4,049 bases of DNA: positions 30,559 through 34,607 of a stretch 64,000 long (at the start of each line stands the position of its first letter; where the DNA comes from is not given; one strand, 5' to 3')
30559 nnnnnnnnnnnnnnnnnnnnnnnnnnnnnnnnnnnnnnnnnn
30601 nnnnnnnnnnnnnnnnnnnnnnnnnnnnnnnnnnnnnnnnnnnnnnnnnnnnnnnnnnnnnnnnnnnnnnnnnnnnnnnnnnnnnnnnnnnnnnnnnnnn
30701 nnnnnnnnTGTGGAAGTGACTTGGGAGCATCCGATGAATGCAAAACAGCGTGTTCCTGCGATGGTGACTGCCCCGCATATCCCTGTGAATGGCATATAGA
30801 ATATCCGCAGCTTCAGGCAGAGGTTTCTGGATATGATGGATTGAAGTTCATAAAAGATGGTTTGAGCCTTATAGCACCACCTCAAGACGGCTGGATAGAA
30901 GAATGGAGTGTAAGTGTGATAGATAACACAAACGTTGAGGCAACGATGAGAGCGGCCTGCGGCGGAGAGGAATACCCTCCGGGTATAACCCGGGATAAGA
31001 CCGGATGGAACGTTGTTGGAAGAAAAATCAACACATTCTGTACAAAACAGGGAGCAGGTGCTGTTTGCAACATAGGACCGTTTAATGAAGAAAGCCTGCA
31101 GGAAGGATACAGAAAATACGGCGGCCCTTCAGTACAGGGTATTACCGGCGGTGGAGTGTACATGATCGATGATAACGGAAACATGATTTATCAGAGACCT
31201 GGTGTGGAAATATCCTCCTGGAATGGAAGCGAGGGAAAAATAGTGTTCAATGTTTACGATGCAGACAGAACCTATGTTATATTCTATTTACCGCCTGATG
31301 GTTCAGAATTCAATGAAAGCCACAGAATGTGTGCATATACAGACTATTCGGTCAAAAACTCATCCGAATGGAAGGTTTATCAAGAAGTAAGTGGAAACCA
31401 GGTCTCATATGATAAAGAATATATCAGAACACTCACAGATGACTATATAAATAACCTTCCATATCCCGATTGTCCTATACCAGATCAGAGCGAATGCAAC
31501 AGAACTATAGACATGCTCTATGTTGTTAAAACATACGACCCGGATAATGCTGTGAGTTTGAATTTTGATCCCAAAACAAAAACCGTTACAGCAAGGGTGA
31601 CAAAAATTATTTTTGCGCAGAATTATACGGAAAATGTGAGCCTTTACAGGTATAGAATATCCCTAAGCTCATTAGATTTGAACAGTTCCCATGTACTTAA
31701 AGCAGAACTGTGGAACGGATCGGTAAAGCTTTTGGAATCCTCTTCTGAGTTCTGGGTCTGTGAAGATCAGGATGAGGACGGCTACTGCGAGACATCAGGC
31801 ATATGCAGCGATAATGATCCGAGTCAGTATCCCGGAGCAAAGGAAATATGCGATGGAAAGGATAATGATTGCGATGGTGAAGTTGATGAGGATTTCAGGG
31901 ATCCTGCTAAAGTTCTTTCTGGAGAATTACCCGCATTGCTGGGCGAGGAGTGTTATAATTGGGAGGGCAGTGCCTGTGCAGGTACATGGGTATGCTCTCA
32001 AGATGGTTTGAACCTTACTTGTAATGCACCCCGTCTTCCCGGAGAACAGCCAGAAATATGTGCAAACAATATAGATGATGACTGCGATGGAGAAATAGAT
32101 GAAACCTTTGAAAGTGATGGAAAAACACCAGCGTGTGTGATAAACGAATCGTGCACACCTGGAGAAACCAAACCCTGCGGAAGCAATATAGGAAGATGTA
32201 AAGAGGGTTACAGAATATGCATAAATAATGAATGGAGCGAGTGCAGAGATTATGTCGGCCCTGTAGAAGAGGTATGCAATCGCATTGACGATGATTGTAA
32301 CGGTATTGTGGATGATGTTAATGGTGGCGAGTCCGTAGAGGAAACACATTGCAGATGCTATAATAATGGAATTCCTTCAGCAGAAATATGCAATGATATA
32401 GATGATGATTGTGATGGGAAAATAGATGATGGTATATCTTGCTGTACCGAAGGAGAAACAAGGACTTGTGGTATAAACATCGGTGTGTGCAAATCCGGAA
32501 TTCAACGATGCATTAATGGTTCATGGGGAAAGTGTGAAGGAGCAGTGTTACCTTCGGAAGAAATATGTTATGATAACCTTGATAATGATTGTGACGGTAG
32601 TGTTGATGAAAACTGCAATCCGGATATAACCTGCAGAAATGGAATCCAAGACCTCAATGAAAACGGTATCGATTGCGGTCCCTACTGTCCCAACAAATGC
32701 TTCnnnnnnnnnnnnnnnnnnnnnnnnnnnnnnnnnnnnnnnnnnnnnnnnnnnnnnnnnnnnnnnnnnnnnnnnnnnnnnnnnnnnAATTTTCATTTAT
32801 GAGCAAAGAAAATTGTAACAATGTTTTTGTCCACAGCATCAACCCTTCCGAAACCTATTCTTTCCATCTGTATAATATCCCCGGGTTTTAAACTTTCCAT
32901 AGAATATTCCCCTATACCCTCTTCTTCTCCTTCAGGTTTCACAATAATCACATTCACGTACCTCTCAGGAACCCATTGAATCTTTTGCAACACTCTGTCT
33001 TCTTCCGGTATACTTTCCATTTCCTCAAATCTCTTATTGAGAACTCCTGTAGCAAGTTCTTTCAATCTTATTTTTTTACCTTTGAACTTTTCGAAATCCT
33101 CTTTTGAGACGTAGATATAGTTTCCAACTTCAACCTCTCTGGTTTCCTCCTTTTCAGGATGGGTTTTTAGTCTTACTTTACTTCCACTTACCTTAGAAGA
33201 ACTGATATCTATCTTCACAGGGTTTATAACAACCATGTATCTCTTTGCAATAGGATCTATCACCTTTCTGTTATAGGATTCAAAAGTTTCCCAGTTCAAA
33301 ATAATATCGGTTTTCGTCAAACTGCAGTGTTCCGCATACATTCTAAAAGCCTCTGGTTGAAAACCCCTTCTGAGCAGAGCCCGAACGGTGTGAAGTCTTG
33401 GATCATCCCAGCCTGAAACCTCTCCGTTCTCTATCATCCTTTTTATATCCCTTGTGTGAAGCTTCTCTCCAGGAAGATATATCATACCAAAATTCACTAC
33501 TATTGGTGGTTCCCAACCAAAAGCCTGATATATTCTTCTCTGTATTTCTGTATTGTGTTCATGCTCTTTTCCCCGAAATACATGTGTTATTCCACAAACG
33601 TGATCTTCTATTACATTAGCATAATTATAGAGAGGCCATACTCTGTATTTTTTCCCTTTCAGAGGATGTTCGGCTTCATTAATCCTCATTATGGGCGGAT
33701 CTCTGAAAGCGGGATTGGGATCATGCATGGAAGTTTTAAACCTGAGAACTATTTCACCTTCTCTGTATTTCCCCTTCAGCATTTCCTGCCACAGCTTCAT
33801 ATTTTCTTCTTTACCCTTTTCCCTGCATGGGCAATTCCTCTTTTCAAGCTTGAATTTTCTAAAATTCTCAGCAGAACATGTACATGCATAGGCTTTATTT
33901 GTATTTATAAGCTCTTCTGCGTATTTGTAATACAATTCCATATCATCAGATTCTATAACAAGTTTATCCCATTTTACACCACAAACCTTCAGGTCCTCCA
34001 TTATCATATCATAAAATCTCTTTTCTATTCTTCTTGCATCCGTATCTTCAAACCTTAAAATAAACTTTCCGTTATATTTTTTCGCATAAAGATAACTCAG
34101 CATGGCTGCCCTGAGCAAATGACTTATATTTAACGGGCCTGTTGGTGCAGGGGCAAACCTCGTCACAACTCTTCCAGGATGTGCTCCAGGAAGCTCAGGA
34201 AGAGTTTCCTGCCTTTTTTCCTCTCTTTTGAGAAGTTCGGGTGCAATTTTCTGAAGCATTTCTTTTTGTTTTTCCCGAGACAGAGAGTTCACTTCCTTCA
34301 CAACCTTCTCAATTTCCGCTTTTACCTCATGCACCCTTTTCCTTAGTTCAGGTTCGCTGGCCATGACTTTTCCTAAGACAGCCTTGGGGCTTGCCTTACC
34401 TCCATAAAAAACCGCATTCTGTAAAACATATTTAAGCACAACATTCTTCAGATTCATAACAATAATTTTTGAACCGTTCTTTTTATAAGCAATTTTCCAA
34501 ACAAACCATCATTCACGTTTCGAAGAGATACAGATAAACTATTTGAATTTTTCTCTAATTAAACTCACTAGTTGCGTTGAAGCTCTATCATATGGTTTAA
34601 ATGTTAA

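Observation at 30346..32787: Large secreted protein built from DNDCDG 'MopE-like' cysteine repeats with a possible sortase-type C-terminal anchor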

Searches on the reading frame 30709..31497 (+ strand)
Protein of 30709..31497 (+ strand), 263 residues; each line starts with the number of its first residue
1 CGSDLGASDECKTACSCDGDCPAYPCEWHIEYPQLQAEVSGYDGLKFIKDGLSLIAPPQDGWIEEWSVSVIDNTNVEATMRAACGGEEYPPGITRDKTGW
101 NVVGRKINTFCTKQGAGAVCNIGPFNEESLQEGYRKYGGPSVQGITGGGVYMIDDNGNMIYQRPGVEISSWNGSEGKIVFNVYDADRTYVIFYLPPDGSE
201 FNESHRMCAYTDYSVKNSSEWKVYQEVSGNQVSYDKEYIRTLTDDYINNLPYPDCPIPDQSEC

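Call 85: search_protein_families(library=pfam, proteins=[window:30709-31497:+], max_evalue=10)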
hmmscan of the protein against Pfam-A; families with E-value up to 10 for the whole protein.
seq(263 aa): 1 family
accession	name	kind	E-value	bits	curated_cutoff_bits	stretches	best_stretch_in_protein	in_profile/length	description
PF19543.5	GH123_N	-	0.0083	14.4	22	1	166-227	56-117/969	Glycoside hydrolase 123, N-terminal domain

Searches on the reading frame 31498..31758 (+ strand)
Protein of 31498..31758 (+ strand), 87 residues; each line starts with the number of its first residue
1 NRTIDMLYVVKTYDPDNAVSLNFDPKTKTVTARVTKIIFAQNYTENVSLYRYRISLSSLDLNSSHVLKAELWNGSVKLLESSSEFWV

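Call 85: search_protein_families(library=pfam, proteins=[window:31498-31758:+], max_evalue=10)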
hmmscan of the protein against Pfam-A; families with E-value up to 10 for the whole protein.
seq(87 aa): 1 family
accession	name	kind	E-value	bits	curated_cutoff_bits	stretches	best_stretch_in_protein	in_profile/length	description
PF24464.1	Ig_F54D1_6_2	-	0.089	13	27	1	6-63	76-136/159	F54D1.6, Ig-like domain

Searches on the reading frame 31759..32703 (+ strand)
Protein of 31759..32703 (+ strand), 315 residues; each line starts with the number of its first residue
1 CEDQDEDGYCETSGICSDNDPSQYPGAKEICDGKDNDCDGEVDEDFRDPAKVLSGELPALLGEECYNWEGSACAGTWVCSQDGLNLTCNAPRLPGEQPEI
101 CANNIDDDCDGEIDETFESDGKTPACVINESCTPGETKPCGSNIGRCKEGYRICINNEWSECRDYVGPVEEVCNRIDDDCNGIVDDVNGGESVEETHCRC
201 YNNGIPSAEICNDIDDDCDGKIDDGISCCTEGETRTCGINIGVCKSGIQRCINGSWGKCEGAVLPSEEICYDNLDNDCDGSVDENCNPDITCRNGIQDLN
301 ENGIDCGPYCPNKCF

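Call 79: search_solved_structures(query=window:31759-32703:+, max_evalue=10, show_alignments=3)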
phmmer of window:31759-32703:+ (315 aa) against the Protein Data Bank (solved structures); distinct sequences matched with E-value up to 10: 0.

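Call 85: search_protein_families(library=pfam, proteins=[window:31759-32700:+], max_evalue=10)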
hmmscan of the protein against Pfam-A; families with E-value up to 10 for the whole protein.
seq(314 aa): 2 families
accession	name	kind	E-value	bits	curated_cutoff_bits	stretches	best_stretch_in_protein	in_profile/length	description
PF11617.13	Cu-binding_MopE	-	2.2e-27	95.4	27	5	16-44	2-30/30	Putative metal-binding motif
PF13499.12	EF-hand_7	-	0.18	12.6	30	0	209-223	44-58/67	EF-hand domain pair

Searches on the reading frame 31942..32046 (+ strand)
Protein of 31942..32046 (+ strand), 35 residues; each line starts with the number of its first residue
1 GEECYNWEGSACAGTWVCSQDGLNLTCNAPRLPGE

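Call 85: search_protein_families(library=pfam, proteins=[window:31942-32046:+], max_evalue=10)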
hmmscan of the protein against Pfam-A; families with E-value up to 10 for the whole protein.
seq(35 aa): 0 families

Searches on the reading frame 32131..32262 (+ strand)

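Call 85: search_protein_families(library=pfam, proteins=[window:32131-32262:+], max_evalue=10)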
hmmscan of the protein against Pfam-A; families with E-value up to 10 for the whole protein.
seq(44 aa): 2 families
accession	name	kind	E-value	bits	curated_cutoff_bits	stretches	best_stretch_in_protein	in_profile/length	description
PF23782.1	Tsg_N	-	0.028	15.1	25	1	2-42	14-49/59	Twisted gastrulation (Tsg) protein N-terminal domain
PF08027.17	Albumin_I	-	0.035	14.2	27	1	7-23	4-20/33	Albumin I chain b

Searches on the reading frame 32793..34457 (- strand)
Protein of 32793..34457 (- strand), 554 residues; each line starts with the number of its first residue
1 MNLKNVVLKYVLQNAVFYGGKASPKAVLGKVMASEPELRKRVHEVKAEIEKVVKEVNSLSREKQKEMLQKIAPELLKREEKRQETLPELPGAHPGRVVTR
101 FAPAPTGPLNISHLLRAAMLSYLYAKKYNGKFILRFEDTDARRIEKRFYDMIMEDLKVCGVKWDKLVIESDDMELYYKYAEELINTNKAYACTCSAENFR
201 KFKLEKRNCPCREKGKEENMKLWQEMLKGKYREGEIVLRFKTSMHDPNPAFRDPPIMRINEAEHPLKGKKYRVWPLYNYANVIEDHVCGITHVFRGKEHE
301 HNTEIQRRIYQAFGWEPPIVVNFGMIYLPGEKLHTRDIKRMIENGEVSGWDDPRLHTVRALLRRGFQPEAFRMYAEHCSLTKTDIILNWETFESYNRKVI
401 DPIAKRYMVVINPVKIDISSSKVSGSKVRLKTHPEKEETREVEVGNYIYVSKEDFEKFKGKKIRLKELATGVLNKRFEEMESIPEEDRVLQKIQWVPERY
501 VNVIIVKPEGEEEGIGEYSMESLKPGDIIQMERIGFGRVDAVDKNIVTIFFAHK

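Call 20: find_related_loci(query=window:32793-34457:-, collection=genome_contigs, flank=6000)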
Query window:32793-34457:- (554 aa) in genome_contigs; peptide patterns used: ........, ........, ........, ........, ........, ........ (x = any residue, [..] = any of these).
386 stretches matched a pattern; 19 encode a relative of the query (tblastn E <= 1e-3); 19 distinct loci.
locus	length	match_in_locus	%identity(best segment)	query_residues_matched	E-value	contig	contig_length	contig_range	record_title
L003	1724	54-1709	59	1-554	0e+0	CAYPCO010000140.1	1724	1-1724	MAG TPA_asm: uncultured archaeon isolate binchicken_co6_493 genome assembly, contig: NODE_106451_length_1724_cov_3.30018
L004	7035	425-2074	57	1-554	0e+0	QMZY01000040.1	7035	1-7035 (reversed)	MAG: Candidatus Aenigmatarchaeota archaeon isolate B30_G1 B30_Guay1_scaffold_06158, whole genome shotgun sequence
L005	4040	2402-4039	54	2-549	0e+0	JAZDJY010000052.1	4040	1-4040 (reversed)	MAG: Candidatus Aenigmatarchaeota archaeon isolate MEGAHIT-group-0.507 k141_17427196, whole genome shotgun sequence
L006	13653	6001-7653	65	2-554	0e+0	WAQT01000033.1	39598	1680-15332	MAG: Candidatus Aenigmatarchaeota archaeon isolate S146_145_esom k151_465077, whole genome shotgun sequence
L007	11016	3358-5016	53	1-554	0e+0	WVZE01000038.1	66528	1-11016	MAG: Candidatus Aenigmatarchaeota archaeon isolate CS3-C152 C_merged_R1_(paired)_contig_2149, whole genome shotgun seque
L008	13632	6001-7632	52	4-554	0e+0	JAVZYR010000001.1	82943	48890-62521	MAG: Candidatus Aenigmatarchaeota archaeon isolate JZ-3_201901_bins_3 JZ-3_201901_bins_3_scaffold_1, whole genome shotgu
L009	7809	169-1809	41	2-554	4e-125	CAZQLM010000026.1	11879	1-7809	MAG TPA_asm: uncultured archaeon isolate binchicken_co409_132 genome assembly, contig: NODE_643_length_11879_cov_9.81867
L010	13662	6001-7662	55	1-554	0e+0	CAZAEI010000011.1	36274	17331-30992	MAG TPA_asm: uncultured archaeon isolate binchicken_co116_293 genome assembly, contig: NODE_955_length_36274_cov_15.8620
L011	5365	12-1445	42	78-554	1e-116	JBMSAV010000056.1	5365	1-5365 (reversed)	MAG: Candidatus Aenigmatarchaeota archaeon isolate Aenigmarchaeota-OCT-B-r01 Aenigmarchaeota-OCT-B-r01_k141_721085, whol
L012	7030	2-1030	53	212-554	4e-114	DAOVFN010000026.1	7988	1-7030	MAG TPA_asm: Candidatus Aenigmatarchaeota archaeon isolate CSMAG_1110 CSMAG_1110_k141_1119058_length_7988_cov_6.0000, wh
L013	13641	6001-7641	36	2-550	1e-109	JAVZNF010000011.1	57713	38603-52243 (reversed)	MAG: Archaeoglobaceae archaeon isolate DRTY-6_201912_bins_46 DRTY-6_201912_bins_46_scaffold_11, whole genome shotgun seq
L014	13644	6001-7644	36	1-550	7e-108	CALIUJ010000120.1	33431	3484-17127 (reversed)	MAG: uncultured Archaeoglobaceae archaeon isolate S1_Bin_MAXBIN__075_sub_1 genome assembly, contig: c_000002890302, whol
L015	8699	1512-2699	40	2-398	1e-92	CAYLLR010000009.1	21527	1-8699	MAG TPA_asm: Candidatus Woesearchaeota archaeon isolate SRP216583_co2_144 genome assembly, contig: NODE_1664_length_2152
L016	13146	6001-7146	30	91-463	5e-47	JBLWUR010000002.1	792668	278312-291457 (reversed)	MAG: Fulvivirga sp. isolate EA11-02 A11.024.metabat.1RE.5K@2, whole genome shotgun sequence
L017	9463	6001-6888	29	97-371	2e-27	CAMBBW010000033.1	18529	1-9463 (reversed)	MAG: Lishizhenia tianjinensis isolate MoE-02may19-191 genome assembly, contig: MoE-02may19-C4517, whole genome shotgun s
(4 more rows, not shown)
